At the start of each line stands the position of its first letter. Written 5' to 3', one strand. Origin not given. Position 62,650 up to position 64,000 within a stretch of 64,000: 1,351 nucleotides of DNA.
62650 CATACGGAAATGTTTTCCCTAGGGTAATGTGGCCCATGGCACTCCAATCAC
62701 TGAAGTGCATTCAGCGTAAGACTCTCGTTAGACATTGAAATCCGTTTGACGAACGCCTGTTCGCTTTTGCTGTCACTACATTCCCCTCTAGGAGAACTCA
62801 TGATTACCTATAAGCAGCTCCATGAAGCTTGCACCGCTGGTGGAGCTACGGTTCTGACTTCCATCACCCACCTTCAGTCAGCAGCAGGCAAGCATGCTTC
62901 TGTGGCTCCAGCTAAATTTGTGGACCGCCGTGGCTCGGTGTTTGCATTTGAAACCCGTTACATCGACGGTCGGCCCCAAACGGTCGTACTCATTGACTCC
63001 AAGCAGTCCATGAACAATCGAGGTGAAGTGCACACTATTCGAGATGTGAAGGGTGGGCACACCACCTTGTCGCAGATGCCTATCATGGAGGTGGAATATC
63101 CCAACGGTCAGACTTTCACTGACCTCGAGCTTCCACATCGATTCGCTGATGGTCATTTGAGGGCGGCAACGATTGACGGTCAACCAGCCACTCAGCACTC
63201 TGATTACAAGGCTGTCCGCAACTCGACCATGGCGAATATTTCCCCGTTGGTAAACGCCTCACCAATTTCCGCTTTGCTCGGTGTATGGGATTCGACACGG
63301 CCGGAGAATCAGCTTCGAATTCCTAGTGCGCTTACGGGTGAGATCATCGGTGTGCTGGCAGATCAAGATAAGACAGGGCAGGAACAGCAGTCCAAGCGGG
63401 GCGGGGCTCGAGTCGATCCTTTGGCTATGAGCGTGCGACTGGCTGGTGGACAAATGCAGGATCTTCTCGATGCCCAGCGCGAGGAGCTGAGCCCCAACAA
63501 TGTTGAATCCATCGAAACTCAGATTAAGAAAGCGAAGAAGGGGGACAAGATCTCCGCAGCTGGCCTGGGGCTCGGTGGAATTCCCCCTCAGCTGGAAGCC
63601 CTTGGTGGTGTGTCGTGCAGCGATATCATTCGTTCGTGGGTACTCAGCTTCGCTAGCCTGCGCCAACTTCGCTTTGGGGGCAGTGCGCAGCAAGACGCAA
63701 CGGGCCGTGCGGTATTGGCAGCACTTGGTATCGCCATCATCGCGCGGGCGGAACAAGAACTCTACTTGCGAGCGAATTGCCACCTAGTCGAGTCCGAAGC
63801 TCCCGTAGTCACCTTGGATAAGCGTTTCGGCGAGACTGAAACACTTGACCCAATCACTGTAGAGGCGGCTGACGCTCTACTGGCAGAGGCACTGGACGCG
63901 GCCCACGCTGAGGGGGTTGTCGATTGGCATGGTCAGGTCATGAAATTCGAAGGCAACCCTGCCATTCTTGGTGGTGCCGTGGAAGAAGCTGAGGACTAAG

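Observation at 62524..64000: Cas7-like (type I-G/I-U Csb1-family) gene at the window edge: probable start of a CRISPR-Cas or defence island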

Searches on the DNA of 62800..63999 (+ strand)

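Call 30: search_dna_similar(query=L001:18500-20994:+, collection=phages, mode=distant, max_evalue=0.01, max_rows=30)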
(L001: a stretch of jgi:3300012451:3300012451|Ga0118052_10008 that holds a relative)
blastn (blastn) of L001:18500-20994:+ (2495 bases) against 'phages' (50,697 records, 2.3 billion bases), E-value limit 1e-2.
No match.

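Call 31: search_dna_similar(query=L002:18500-19677:+, collection=phages, mode=distant, max_evalue=0.01, max_rows=30)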
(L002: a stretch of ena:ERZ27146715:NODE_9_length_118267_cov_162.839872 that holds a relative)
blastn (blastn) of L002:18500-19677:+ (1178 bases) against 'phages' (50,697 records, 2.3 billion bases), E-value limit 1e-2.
No match.

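Call 32: search_dna_similar(query=L001:18500-20994:+, collection=plasmids, mode=distant, max_evalue=0.01, max_rows=30)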
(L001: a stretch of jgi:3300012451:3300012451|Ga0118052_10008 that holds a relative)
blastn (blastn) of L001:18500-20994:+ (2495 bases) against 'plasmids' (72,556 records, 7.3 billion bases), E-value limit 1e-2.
No match.

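Call 57: build_rna_model(alignment_id=A3, structure=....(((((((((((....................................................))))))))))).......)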
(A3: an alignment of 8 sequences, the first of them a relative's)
Model R1 built from alignment A3 (8 sequences, 85 columns); structure: as given.
model positions 84; base pairs 11; branch points 0; effective number of sequences 8; information 0.673 bits per position. Calibrated on 0.2 Mb of random sequence (short: E-values are rough).
structure used (alignment columns):
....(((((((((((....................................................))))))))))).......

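Call 58: search_with_rna_model(model_id=R1, sources=[window, L007, L008, L009, L010, L011, L012, L013, L014, L015, L016, L017, L018, L019, L020, L021, L022, L023, L024, L025, L026, L027, L028, L029, L030, L031, L032, L033, L034, L035, L036, L037, L038, L039, L040, L041, L042, L043, L044, L045, L046, L047, L048, L049, L050, L051, L052, L053, L054, L055, L056, L057, L058, L059, L060, L061, L062, L063, L064, L065, L066, L067, L068, L069, L070, L071, L072, L073, L074], max_evalue=1, make_alignment=true)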
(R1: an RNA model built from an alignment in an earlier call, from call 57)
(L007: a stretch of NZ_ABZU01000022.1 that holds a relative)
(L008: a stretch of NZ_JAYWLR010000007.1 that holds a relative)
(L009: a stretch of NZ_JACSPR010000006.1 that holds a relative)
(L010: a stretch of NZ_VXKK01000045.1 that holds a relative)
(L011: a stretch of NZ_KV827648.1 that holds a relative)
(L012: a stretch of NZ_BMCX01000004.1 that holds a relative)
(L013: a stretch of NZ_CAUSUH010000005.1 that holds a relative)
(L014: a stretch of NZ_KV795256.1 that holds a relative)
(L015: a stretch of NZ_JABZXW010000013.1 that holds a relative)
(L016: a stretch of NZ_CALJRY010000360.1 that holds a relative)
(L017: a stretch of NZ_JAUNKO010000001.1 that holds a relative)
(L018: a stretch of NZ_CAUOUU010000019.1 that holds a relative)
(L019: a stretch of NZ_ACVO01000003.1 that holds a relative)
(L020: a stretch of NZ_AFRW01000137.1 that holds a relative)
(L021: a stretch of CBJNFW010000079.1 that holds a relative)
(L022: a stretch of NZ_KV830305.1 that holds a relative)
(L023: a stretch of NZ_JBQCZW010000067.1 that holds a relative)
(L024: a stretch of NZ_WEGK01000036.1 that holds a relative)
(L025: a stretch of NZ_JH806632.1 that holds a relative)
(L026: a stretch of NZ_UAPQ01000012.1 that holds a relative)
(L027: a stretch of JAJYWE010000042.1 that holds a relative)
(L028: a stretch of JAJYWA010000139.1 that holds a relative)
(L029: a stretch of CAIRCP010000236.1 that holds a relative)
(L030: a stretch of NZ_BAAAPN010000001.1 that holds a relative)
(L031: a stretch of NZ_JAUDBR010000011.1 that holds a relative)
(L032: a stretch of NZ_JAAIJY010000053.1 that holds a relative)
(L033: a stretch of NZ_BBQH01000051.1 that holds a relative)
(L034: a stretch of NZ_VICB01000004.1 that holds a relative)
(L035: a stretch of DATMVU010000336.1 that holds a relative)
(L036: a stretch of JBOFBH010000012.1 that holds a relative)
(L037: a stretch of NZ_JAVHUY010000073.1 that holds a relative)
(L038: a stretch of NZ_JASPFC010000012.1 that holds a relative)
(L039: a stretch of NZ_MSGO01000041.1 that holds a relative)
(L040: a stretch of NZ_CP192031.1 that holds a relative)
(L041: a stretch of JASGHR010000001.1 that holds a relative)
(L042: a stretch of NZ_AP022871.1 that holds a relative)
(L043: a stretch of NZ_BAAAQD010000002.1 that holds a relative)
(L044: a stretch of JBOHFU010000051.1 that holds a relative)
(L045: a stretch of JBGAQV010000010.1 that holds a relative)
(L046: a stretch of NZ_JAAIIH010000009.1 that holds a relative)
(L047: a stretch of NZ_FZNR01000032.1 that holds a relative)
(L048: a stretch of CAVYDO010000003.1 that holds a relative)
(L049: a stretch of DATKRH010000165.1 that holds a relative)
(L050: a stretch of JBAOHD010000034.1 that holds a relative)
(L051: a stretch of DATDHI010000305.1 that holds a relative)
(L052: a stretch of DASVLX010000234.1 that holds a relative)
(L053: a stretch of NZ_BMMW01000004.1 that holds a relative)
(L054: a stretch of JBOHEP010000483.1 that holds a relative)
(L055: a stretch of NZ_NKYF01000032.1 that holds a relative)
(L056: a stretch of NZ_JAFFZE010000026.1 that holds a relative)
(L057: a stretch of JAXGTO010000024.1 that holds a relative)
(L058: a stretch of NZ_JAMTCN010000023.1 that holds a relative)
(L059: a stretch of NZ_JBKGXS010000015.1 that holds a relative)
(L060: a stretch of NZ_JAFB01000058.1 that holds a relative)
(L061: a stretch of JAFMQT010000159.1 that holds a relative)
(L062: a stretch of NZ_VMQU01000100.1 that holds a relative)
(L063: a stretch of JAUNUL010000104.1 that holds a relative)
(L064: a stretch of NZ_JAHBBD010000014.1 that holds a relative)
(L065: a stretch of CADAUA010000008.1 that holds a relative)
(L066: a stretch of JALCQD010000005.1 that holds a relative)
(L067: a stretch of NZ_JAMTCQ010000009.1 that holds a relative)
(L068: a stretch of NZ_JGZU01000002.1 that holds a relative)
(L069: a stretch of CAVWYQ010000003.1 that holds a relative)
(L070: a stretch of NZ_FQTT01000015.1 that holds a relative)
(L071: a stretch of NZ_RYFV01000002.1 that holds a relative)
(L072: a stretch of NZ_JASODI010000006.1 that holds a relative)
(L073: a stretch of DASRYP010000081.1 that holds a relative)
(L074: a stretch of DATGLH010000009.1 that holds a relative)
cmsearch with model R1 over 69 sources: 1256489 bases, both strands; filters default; matches with E-value up to 1: 354.
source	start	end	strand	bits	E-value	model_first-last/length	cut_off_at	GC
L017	9717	9800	+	76.2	4.1e-19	1-84/84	no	0.61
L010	9697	9781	+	74.9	1e-18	1-84/84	no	0.56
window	62461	62544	-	72.8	4.1e-18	1-84/84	no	0.55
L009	9691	9774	+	72.4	5.3e-18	1-84/84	no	0.56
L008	9729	9813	+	70.9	1.5e-17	1-84/84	no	0.61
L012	9661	9744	-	69.3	4.4e-17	1-84/84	no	0.57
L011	9716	9799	+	67.8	1.3e-16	1-84/84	no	0.55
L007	8327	8411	+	66.3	3.5e-16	1-84/84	no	0.45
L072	8994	9077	+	48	8.8e-11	1-84/84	no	0.63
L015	3873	3941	+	34.9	6.2e-07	8-74/84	no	0.65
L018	4845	4913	+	34.9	6.2e-07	8-74/84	no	0.65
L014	7455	7523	+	34.9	6.2e-07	8-74/84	no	0.65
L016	112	188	+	34.2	9.9e-07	1-84/84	no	0.52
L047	19999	20065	+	31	9.2e-06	8-74/84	no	0.72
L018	5282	5349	+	29.6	2.3e-05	8-74/84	no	0.56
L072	19136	19220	+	29.2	3.1e-05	1-84/84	no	0.54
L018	5069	5135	+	28.7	4.4e-05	8-74/84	no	0.54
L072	18778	18860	+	28.3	5.6e-05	1-84/84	no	0.55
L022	7884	7953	+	27.3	0.00011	8-74/84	no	0.63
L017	19922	19989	+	27.3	0.00011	8-74/84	no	0.47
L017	20360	20427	+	27.3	0.00011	8-74/84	no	0.47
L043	1028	1109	-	27.1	0.00013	1-84/84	no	0.7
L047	19420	19497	+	27.1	0.00013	1-84/84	no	0.63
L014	8176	8245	+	26.5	0.0002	8-74/84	no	0.61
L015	4521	4590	+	26.5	0.0002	8-74/84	no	0.61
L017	20573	20639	+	26.4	0.00021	8-74/84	no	0.52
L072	19355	19441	+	26.3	0.00022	1-84/84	no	0.63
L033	9398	9481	-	26.1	0.00025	1-84/84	no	0.67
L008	20004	20070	+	26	0.00027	8-74/84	no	0.66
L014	7671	7739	+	25.9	0.00028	8-74/84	no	0.59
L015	4089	4157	+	25.9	0.00028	8-74/84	no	0.59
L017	19335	19401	+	25.6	0.00034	8-74/84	no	0.52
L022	7958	8023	+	25.1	0.00051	8-74/84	no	0.59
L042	3316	3382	+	25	0.00054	8-74/84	no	0.66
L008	20717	20783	+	24.8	0.00062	8-74/84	no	0.69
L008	18999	19065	+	24.7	0.00065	8-74/84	no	0.66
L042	2298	2364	+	24.7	0.00066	8-74/84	no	0.64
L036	19560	19626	+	24.6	0.00069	8-74/84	no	0.61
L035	784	859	-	24.6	0.00069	1-84/84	no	0.64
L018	4640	4706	+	24.5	0.00073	8-74/84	no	0.61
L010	19186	19262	+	24.3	0.00088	1-84/84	no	0.49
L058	9256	9305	-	24.2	0.00093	8-74/84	no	0.72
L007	17215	17281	+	24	0.001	8-74/84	no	0.61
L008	20645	20712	+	23.6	0.0014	8-74/84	no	0.66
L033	20837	20911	+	23.5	0.0014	1-84/84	no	0.63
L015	4019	4084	+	23.4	0.0015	8-74/84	no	0.55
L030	9734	9814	-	23.4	0.0015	1-84/84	no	0.69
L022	4308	4375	+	23.3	0.0016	1-84/84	no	0.51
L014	8468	8536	+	23.3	0.0017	8-74/84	no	0.58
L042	18986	19053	+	23.1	0.0019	8-74/84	no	0.71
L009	16845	16904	-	23.1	0.0019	12-70/84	no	0.57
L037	19147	19213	+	23.1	0.0019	8-74/84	no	0.69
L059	20420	20504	+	23.1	0.0019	1-84/84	no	0.67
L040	3288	3365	-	23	0.002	1-84/84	no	0.65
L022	8099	8167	+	23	0.002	8-74/84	no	0.57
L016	328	395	+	23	0.002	8-74/84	no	0.5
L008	18640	18704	+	22.9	0.0022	8-74/84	no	0.66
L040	3730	3805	-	22.8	0.0023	1-84/84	no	0.64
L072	18992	19074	+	22.5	0.0029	1-84/84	no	0.63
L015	86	151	+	22.5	0.0029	1-84/84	no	0.56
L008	19572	19639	+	22.4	0.0031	8-74/84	no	0.66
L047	20654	20730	+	22.4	0.0031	1-84/84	no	0.68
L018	4569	4635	+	22.4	0.0032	8-74/84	no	0.6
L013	6335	6402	+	22.3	0.0032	1-84/84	no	0.54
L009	20383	20442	-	22.3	0.0032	12-70/84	no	0.62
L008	18850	18927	+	22.1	0.0037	1-84/84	no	0.53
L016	471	540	+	21.9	0.0045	8-74/84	no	0.51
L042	3964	4018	+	21.8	0.0045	1-84/84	no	0.73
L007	17360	17427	+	21.8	0.0047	8-74/84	no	0.71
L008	19359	19424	+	21.8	0.0047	8-74/84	no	0.59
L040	3136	3215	-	21.6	0.0052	1-84/84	no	0.59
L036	18895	18964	+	21.6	0.0052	8-74/84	no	0.61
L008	19644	19710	+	21.6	0.0053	8-74/84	no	0.57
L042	21110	21176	+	21.6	0.0055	8-74/84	no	0.7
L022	7739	7807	+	21.4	0.0062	8-74/84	no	0.65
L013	4755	4823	+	21.3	0.0066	1-84/84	no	0.52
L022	8375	8452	+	21.2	0.007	1-84/84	no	0.59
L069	19935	20002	+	21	0.0077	8-74/84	no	0.66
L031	19242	19321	+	21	0.0078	1-84/84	no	0.61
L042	9451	9534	-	21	0.008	1-84/84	no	0.68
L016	545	612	+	20.9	0.0084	8-74/84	no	0.56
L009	19729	19788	-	20.9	0.0086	12-70/84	no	0.63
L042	19123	19200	+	20.8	0.009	1-84/84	no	0.72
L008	20217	20284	+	20.8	0.0091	8-74/84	no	0.65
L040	9676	9749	-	20.7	0.0097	1-84/84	no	0.65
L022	4013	4085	+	20.7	0.0097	1-84/84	no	0.53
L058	21009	21076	+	20.7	0.0099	8-74/84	no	0.65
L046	9673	9726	+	20.7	0.01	15-67/84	no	0.39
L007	17432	17501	+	20.6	0.01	8-74/84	no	0.54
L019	4670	4737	+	20.5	0.011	1-84/84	no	0.59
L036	19923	19989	+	20.5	0.011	8-74/84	no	0.63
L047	20068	20146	+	20.5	0.012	1-84/84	no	0.68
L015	515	583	+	20.4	0.012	1-84/84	no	0.51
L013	6190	6258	+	20.4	0.012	1-84/84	no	0.54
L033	18567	18643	+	20.3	0.013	1-84/84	no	0.61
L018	4994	5064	+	20.3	0.013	8-74/84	no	0.62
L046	20211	20288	+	20.3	0.013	1-84/84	no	0.54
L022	1733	1802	+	20.3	0.013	1-84/84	no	0.54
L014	2215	2283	+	20.2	0.014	1-84/84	no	0.57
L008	20863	20931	+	20.1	0.014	8-74/84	no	0.64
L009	20739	20802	-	20.1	0.015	12-70/84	no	0.59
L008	19068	19142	+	20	0.016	1-84/84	no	0.63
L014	8613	8681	+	20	0.016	8-74/84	no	0.58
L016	257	323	+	20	0.016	8-74/84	no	0.55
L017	19045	19111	+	19.9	0.017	8-74/84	no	0.6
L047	20211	20291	+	19.8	0.018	1-84/84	no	0.69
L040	3581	3658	-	19.8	0.018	1-84/84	no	0.71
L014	7952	8031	+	19.8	0.019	1-84/84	no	0.57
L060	9909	9968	+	19.7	0.019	12-70/84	no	0.75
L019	3524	3590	+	19.7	0.02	1-84/84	no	0.51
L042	2369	2437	+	19.6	0.021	8-74/84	no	0.7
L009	21111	21170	-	19.5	0.022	12-70/84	no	0.5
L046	21010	21087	+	19.4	0.024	1-84/84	no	0.51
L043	1575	1652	-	19.4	0.024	1-84/84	no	0.64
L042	20519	20589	+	19.2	0.028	8-74/84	no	0.52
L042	19720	19795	+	19.1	0.028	1-84/84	no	0.67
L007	17789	17863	+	19.1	0.029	1-84/84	no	0.6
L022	833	901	+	19.1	0.029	1-84/84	no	0.49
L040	3433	3512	-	19.1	0.03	1-84/84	no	0.69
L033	18712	18790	+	19.1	0.03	1-84/84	no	0.7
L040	2622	2697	-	19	0.03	1-84/84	no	0.7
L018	135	207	+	19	0.031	1-84/84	no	0.45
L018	5556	5611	+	19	0.031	1-84/84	no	0.54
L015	1019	1086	+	19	0.031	1-84/84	no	0.57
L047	18766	18842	+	19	0.031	1-84/84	no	0.7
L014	8890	8969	+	18.7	0.037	1-84/84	no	0.59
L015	4944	5023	+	18.7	0.037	1-84/84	no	0.59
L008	19496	19569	+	18.7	0.038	1-84/84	no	0.58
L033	19664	19739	+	18.7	0.039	1-84/84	no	0.67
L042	20814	20882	+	18.7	0.039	8-74/84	no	0.65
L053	7314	7390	-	18.6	0.04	1-84/84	no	0.58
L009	20455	20516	-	18.6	0.041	12-70/84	no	0.58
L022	8864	8919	+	18.6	0.041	1-84/84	no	0.52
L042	2877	2953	+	18.6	0.041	1-84/84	no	0.68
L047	18982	19060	+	18.6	0.042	1-84/84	no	0.71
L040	814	889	-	18.5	0.044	1-84/84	no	0.74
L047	20505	20586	+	18.5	0.044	1-84/84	no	0.68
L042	3531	3595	+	18.4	0.045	8-74/84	no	0.72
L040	2914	2989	-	18.4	0.046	1-84/84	no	0.72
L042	1886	1944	+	18.4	0.047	1-84/84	no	0.69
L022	3611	3678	+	18.3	0.049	1-84/84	no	0.47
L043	20270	20337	+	18.3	0.049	8-74/84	no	0.66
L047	19272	19348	+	18.3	0.05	1-84/84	no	0.69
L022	278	344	+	18.3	0.052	1-84/84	no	0.55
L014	3998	4076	+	18.3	0.052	1-84/84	no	0.46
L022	2167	2236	+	18.2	0.052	1-84/84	no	0.49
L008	18780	18847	+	18.2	0.053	8-74/84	no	0.74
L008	20145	20212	+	18.2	0.055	8-74/84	no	0.54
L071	16247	16324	+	18.2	0.055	1-84/84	no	0.5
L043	20200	20265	+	18.2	0.055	8-74/84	no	0.56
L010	18966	19043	+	18.1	0.056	1-84/84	no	0.51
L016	617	684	+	18.1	0.056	8-74/84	no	0.51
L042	2590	2653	+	18.1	0.058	8-74/84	no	0.73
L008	20359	20431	+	18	0.06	1-84/84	no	0.64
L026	18847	18925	+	18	0.06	1-84/84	no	0.46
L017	20786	20854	+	18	0.061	8-74/84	no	0.59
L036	19348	19414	+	18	0.061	8-74/84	no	0.66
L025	19971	20048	+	18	0.061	1-84/84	no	0.51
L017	18898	18964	+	18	0.061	8-74/84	no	0.54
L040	2259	2336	-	17.9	0.064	1-84/84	no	0.69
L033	20100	20177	+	17.9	0.065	1-84/84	no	0.65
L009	20021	20080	-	17.9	0.066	12-70/84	no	0.58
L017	20935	20998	+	17.9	0.067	11-71/84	no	0.55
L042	18400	18470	+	17.8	0.069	8-74/84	no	0.69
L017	19698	19766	+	17.8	0.069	8-74/84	no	0.43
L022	1167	1240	+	17.8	0.069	1-84/84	no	0.43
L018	5140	5207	+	17.8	0.069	8-74/84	no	0.57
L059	19471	19553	+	17.8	0.07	1-84/84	no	0.72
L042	19491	19571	+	17.8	0.07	1-84/84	no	0.73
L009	19872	19933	-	17.8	0.071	12-70/84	no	0.66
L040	4017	4094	-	17.7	0.075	1-84/84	no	0.69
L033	20245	20322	+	17.7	0.075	1-84/84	no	0.67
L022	2386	2453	+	17.6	0.08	1-84/84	no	0.49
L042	18843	18910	+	17.6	0.082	8-74/84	no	0.68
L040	670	746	-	17.6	0.082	1-84/84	no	0.64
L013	5332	5399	+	17.6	0.082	1-84/84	no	0.54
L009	20599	20657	-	17.6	0.082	12-70/84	no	0.54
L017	20140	20186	+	17.6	0.082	1-84/84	no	0.51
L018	5212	5280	+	17.6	0.083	1-84/84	no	0.59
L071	16461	16537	+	17.5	0.085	1-84/84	no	0.52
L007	17645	17719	+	17.5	0.087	1-84/84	no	0.6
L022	13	81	+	17.5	0.088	1-84/84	no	0.55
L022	348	416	+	17.5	0.088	1-84/84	no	0.55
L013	4535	4612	+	17.5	0.088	1-84/84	no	0.55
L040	1613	1686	-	17.4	0.091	1-84/84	no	0.74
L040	1751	1824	-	17.4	0.091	1-84/84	no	0.74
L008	19790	19850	+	17.4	0.091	11-71/84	no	0.59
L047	20438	20504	+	17.4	0.093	8-74/84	no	0.67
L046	19851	19928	+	17.4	0.094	1-84/84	no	0.62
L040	1036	1112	-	17.4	0.094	1-84/84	no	0.71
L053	6657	6735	-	17.4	0.095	1-84/84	no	0.47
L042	2150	2216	+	17.3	0.097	8-74/84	no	0.61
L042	2079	2145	+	17.3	0.097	8-74/84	no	0.61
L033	19520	19595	+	17.3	0.097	1-84/84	no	0.66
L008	19211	19286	+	17.3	0.099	1-84/84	no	0.67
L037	20910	20976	+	17.3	0.1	8-74/84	no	0.73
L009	20529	20586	-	17.3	0.1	12-70/84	no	0.6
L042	18551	18619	+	17.3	0.1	8-74/84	no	0.62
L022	4869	4937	+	17.2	0.1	9-73/84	no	0.58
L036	19776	19843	+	17.2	0.11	8-74/84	no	0.63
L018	1713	1780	+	17.2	0.11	1-84/84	no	0.57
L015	4303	4369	+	17.1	0.11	8-74/84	no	0.55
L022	1026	1094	+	17.1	0.12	1-84/84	no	0.46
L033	18860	18938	+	17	0.12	1-84/84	no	0.68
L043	18197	18274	+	17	0.12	1-84/84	no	0.65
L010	20269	20346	+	17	0.12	1-84/84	no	0.56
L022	1806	1872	+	17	0.12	1-84/84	no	0.54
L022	760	829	+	16.9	0.13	1-84/84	no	0.5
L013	1010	1079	+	16.9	0.13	1-84/84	no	0.49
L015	946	1015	+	16.9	0.13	1-84/84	no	0.46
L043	7209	7295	-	16.9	0.13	1-84/84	no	0.64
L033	20688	20765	+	16.9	0.13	1-84/84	no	0.67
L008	19930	19999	+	16.9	0.13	8-74/84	no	0.64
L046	20864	20943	+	16.9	0.13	1-84/84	no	0.59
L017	20432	20497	+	16.9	0.13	8-74/84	no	0.44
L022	7812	7881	+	16.8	0.13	1-84/84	no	0.59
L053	9787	9870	-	16.8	0.14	1-84/84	no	0.64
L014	2434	2501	+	16.8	0.14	1-84/84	no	0.49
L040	3840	3877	-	16.8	0.14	7-75/84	no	0.68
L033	20465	20543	+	16.8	0.14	1-84/84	no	0.72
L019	5548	5615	+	16.8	0.14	1-84/84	no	0.49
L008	19713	19787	+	16.8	0.14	1-84/84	no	0.59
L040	1179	1254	-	16.8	0.14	1-84/84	no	0.72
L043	20485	20553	+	16.7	0.15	8-74/84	no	0.61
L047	20944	21023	+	16.7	0.15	1-84/84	no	0.69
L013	2662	2736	+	16.7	0.15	1-84/84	no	0.55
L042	20240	20304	+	16.7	0.15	8-74/84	no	0.66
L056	17141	17210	+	16.6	0.16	1-84/84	no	0.71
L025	19615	19693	+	16.6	0.16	1-84/84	no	0.56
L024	11665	11746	-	16.6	0.16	1-84/84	no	0.63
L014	7168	7235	+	16.6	0.16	8-74/84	no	0.62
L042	2517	2585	+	16.6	0.16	8-74/84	no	0.71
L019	4313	4379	+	16.6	0.16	1-84/84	no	0.52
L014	7309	7385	+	16.5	0.17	1-84/84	no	0.47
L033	19076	19155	+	16.5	0.17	1-84/84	no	0.65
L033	19370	19450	+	16.5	0.17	1-84/84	no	0.72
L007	17866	17906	+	16.4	0.18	11-71/84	no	0.66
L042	20379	20445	+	16.4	0.18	8-74/84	no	0.67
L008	20499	20574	+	16.4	0.18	1-84/84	no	0.66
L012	18724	18800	+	16.4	0.18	1-84/84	no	0.56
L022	8306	8374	+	16.4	0.18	8-74/84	no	0.58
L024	386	464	-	16.4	0.19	1-84/84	no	0.66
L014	711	780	+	16.3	0.19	1-84/84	no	0.53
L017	9714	9797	-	16.3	0.19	1-84/84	no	0.61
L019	6187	6256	+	16.3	0.19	1-84/84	no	0.56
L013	6262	6331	+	16.3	0.19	1-84/84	no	0.56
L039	18756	18833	+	16.3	0.2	1-84/84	no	0.6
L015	1237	1307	+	16.3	0.2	1-84/84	no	0.51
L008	19858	19925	+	16.3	0.2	8-74/84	no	0.63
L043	7523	7593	-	16.2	0.21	1-84/84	no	0.73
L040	1967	2041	-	16.2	0.21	1-84/84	no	0.69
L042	19937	19988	+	16.2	0.22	1-84/84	no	0.71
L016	46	111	+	16.1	0.22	8-74/84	no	0.67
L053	6368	6446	-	16.1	0.23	1-84/84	no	0.63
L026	18706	18780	+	16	0.24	1-84/84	no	0.48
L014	7528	7557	+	16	0.24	8-74/84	no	0.63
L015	3946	3975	+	16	0.24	8-74/84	no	0.63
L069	19861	19930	+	15.9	0.25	8-74/84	no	0.63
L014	3283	3352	+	15.9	0.26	1-84/84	no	0.47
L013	1517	1587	+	15.9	0.26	1-84/84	no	0.55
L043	6762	6856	-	15.9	0.26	1-84/84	no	0.63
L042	20166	20235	+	15.8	0.27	8-74/84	no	0.74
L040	19694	19770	+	15.8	0.27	1-84/84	no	0.7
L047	19126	19204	+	15.8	0.28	1-84/84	no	0.73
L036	20066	20137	+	15.8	0.28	8-74/84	no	0.68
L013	2740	2807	+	15.8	0.28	1-84/84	no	0.5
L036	19702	19758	+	15.7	0.29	1-84/84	no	0.65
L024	237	317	-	15.7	0.29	1-84/84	no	0.63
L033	21121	21185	+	15.7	0.29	1-65/84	3'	0.66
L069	20226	20275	+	15.7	0.3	1-84/84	no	0.74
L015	4740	4808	+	15.7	0.3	8-74/84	no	0.62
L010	18531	18606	+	15.6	0.31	1-84/84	no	0.5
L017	19477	19545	+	15.6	0.31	8-74/84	no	0.57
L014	1122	1196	+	15.6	0.31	1-84/84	no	0.48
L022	4237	4286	+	15.6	0.31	1-84/84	no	0.58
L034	19459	19536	+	15.6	0.32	1-84/84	no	0.56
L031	20031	20108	+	15.6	0.32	1-84/84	no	0.6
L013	4965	5041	+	15.6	0.32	1-84/84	no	0.57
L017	18969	19040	+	15.5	0.33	8-74/84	no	0.51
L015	4375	4442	+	15.5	0.33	9-73/84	no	0.65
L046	20068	20145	+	15.5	0.34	1-84/84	no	0.59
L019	5107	5177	+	15.5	0.35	1-84/84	no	0.56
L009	16989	17046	-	15.4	0.35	12-70/84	no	0.62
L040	2767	2842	-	15.4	0.35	1-84/84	no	0.71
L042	20020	20087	+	15.4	0.36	8-74/84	no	0.62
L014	3851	3919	+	15.3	0.39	1-84/84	no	0.51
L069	20743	20811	+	15.3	0.4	8-74/84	no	0.68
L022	1660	1729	+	15.3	0.4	1-84/84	no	0.54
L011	18731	18805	+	15.2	0.41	1-84/84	no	0.59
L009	19946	20008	-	15.2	0.41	12-70/84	no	0.67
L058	21077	21129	+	15.2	0.41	1-84/84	no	0.62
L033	20981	21054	+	15.2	0.42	1-84/84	no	0.73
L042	1956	2036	+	15.2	0.42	1-84/84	no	0.65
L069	19406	19486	+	15.2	0.42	1-84/84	no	0.7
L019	5034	5098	+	15.1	0.43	1-84/84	no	0.51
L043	18053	18131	+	15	0.46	1-84/84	no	0.61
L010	18897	18954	+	15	0.46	1-84/84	no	0.52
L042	3750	3820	+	15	0.49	8-74/84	no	0.72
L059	19979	20064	+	15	0.49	1-84/84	no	0.65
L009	20121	20152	-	14.9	0.49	12-70/84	no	0.62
(54 more, lower-scoring)

Alignment A4: 150 matches aligned to the model, 149 columns, each read 5' to 3' on its own strand. Consensus structure (alignment columns), stored with it:
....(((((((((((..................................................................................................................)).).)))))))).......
